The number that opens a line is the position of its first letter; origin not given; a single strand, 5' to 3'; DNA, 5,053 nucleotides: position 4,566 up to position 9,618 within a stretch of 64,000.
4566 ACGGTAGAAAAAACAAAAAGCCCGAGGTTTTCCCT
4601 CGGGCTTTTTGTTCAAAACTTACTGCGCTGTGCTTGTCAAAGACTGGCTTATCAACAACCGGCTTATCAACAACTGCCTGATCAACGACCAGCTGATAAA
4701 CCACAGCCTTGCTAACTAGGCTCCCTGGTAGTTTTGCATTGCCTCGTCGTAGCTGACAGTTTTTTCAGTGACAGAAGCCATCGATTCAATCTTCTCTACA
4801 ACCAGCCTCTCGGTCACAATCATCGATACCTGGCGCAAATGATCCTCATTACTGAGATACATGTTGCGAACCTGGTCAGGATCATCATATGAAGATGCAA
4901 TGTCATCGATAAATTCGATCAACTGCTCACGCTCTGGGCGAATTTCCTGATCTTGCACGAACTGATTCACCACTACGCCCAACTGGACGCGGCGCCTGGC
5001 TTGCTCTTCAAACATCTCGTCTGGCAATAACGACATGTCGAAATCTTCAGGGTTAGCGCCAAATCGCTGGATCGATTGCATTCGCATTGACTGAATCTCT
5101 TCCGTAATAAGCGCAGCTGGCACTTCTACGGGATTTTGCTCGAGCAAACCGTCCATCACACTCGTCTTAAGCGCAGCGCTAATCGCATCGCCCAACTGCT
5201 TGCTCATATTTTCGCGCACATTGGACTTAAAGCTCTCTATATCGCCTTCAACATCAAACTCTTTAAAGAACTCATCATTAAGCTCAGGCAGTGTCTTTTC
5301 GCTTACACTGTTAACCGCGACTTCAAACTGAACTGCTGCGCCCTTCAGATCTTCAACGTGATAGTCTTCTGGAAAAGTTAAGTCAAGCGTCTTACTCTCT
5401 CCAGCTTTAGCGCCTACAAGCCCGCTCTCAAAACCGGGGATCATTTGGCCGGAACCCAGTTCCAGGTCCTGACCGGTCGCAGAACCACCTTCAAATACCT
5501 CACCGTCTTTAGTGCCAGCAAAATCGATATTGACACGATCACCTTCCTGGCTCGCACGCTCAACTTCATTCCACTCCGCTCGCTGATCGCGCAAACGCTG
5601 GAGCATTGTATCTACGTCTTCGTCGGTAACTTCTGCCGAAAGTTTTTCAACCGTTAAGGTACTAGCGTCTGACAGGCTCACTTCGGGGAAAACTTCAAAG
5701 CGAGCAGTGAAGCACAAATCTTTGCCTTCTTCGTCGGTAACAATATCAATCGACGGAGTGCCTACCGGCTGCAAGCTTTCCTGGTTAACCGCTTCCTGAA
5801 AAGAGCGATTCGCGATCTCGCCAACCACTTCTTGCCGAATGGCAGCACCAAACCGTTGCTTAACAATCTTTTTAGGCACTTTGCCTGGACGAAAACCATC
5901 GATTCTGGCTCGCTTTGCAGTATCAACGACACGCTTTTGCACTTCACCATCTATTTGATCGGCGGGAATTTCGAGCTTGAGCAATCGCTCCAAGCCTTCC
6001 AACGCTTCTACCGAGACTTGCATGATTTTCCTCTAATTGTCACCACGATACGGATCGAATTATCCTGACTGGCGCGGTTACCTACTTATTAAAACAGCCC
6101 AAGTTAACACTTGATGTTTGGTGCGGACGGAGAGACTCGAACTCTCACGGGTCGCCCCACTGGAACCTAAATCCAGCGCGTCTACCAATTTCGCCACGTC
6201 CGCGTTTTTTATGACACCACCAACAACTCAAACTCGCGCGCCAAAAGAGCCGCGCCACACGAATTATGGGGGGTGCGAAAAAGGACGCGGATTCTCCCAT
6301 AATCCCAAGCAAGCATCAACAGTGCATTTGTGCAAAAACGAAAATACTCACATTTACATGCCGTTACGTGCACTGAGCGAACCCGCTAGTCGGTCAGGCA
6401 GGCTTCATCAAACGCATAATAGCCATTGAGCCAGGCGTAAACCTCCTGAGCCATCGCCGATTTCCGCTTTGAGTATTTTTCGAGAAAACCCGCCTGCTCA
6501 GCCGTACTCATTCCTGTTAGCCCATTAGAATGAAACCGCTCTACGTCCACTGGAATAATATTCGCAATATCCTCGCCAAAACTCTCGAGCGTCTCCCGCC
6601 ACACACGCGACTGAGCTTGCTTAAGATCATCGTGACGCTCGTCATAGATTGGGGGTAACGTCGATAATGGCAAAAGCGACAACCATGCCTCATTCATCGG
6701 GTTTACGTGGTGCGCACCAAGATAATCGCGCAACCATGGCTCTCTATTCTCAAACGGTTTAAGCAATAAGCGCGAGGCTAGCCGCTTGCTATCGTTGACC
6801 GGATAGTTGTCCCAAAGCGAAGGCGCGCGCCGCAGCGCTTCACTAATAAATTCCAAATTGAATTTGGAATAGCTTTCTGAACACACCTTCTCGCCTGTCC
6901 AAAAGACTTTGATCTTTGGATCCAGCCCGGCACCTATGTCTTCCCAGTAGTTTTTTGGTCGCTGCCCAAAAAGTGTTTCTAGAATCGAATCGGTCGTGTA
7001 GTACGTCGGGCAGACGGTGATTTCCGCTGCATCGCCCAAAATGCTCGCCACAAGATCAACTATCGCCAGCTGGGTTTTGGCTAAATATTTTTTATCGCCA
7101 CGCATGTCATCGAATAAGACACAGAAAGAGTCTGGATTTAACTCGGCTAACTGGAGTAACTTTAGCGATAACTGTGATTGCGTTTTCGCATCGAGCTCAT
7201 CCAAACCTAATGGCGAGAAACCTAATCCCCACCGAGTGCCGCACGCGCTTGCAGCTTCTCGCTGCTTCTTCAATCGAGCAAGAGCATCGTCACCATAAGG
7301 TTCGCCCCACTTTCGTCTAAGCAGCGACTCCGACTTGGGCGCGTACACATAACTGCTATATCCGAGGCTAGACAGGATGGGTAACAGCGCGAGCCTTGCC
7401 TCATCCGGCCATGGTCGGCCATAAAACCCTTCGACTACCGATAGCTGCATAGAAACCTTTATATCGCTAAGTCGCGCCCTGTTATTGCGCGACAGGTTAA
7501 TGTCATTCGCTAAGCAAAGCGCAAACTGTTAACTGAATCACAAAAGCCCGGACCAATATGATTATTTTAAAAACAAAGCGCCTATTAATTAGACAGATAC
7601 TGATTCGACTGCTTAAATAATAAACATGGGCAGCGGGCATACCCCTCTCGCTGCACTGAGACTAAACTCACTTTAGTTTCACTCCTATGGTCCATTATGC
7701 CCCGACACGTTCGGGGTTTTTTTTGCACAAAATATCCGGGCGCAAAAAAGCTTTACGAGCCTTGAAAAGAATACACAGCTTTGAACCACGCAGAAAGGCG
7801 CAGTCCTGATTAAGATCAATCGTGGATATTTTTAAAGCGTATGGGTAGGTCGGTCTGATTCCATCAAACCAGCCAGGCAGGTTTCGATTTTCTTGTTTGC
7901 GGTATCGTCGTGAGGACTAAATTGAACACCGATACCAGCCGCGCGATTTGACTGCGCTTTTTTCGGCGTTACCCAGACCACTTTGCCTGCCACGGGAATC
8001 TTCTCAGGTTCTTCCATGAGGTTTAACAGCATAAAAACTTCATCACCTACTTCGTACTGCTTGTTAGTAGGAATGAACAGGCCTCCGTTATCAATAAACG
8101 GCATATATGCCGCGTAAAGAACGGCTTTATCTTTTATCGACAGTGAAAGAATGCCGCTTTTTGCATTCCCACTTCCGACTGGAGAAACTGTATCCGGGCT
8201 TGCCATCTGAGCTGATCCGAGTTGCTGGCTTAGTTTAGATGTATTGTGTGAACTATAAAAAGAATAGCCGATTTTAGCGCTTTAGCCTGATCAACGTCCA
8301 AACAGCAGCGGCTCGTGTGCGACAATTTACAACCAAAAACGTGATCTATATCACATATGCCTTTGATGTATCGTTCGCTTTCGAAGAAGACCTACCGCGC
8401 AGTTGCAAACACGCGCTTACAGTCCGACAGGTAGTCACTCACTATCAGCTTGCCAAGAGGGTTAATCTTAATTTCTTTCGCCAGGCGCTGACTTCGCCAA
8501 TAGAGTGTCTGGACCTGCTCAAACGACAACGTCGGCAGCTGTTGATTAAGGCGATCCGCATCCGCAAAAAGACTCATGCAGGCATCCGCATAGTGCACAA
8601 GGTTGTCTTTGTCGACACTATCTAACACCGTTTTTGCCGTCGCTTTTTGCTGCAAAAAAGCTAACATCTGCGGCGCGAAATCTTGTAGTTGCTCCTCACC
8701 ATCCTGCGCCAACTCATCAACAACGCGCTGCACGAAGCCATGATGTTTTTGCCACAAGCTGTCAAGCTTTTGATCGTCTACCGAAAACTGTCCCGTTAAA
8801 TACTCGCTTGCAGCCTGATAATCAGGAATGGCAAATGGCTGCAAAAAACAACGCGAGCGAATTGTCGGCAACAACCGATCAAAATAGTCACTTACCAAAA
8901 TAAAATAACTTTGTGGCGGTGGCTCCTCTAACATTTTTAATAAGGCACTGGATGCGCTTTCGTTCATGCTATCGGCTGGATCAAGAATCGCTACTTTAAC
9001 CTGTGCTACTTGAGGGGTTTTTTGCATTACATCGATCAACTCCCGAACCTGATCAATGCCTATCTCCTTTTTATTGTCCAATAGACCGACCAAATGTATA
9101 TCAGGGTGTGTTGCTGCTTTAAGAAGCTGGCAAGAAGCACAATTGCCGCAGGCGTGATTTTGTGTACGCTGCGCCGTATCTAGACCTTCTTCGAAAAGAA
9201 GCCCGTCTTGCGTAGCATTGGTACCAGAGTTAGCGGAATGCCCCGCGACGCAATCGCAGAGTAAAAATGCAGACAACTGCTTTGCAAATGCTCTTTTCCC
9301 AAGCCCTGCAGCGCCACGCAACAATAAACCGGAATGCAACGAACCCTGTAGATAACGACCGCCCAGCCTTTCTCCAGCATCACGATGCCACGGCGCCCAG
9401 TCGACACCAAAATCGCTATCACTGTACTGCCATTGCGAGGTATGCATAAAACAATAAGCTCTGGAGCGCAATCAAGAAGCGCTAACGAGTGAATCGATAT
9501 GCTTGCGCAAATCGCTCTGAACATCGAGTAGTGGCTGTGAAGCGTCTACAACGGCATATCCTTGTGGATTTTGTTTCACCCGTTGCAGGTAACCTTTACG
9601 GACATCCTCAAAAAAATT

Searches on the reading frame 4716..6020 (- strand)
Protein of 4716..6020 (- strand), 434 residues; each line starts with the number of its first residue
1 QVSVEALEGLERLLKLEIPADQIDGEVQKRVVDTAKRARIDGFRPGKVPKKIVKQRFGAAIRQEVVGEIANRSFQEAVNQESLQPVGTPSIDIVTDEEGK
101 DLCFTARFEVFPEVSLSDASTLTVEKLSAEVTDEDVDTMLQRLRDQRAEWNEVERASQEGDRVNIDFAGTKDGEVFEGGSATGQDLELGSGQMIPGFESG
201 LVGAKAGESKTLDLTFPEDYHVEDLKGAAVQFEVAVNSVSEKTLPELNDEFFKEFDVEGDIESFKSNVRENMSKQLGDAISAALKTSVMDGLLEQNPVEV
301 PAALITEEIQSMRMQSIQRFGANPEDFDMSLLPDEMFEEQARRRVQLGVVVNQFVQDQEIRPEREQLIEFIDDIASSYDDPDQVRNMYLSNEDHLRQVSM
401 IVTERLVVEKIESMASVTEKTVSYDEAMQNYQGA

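Call 66: search_protein_families(library=pfam, proteins=[window:4716-6020:-], max_evalue=0.00001)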
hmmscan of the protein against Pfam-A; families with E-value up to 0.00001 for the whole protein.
window:4716-6020:- (434 aa): 3 families
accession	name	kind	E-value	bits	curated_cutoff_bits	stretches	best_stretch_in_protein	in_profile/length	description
PF05697.18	Trigger_N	-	7.6e-44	149.9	22.2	1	1-143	2-144/144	Bacterial trigger factor protein (TF)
PF05698.19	Trigger_C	-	3.8e-28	99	22.7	1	261-411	2-160/162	Bacterial trigger factor protein (TF) C-terminus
PF00254.34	FKBP_C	-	1.8e-16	60.6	21.1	1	155-236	3-93/94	FKBP-type peptidyl-prolyl cis-trans isomerase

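Call 68: find_homologous_proteins(query=window:4716-6020:-, max_evalue=1e-50)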
Query window:4716-6020:- (434 aa): 7018 proteins with E <= 1e-50 among 8000 candidates; the best 120 are listed.
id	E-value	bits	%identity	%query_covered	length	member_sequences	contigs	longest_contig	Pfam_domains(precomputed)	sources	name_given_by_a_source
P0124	2.6e-273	924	100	100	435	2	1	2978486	PF00254.35,PF05697.19,PF05698.20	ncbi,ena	-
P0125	8.0e-216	735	77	100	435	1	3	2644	PF00254.35,PF05697.19,PF05698.20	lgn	-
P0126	1.0e-215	734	77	100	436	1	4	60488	PF00254.35,PF05697.19,PF05698.20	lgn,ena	-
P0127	3.3e-214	729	77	100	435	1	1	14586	PF00254.35,PF05697.19,PF05698.20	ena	-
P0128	8.2e-203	692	73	99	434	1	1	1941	PF00254.35,PF05697.19,PF05698.20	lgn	-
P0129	5.8e-196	669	71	99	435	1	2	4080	PF00254.35,PF05697.19,PF05698.20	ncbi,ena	-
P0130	1.8e-195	668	70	99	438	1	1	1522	PF00254.35,PF05697.19,PF05698.20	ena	-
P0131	3.4e-192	657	70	99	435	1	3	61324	PF00254.35,PF05697.19,PF05698.20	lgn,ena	-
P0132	5.4e-192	656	70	99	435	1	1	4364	PF00254.35,PF05697.19,PF05698.20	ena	-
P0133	1.2e-183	629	67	100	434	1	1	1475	PF00254.35,PF05697.19,PF05698.20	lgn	-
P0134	5.6e-182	623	68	100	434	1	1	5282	PF00254.35,PF05697.19,PF05698.20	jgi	-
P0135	3.1e-176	604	65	100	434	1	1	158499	PF00254.35,PF05697.19,PF05698.20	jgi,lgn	jgi:trigger factor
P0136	1.4e-174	599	63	100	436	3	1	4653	PF00254.35,PF05697.19,PF05698.20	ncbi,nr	ncbi:MAG: trigger factor [Pseudomonadales bacterium]|nr:trigger factor [Pseudomonadales bacterium]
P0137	4.3e-174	597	65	99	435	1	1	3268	PF00254.35,PF05697.19,PF05698.20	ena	-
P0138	1.9e-170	585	63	100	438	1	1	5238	PF00254.35,PF05697.19,PF05698.20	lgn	-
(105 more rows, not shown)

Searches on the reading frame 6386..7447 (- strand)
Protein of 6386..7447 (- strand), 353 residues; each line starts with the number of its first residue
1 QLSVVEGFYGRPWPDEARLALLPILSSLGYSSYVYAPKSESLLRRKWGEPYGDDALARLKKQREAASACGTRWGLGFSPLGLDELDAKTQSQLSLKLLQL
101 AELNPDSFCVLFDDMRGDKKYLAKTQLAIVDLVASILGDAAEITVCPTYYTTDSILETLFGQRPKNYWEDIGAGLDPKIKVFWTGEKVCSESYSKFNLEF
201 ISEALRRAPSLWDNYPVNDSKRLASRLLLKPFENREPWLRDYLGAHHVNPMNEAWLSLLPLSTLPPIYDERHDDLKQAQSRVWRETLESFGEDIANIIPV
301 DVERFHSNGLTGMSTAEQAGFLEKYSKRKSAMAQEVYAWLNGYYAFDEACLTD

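Call 66: search_protein_families(library=pfam, proteins=[window:6386-7447:-], max_evalue=0.00001)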
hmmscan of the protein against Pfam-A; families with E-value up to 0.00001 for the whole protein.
window:6386-7447:- (353 aa): 1 family
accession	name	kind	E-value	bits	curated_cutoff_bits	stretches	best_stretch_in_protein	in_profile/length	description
PF07555.19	NAGidase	-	1.3e-51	176.2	25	1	4-266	3-260/295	beta-N-acetylglucosaminidase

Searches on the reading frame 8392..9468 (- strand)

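Call 66: search_protein_families(library=pfam, proteins=[window:8392-9468:-], max_evalue=0.00001)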
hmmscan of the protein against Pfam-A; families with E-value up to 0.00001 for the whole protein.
window:8392-9468:- (358 aa): 1 family
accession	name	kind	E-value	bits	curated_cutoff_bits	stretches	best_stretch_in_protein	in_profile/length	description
PF13177.12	DNA_pol3_delta2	-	4.1e-38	131.3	27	1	87-212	34-157/161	DNA polymerase III, delta subunit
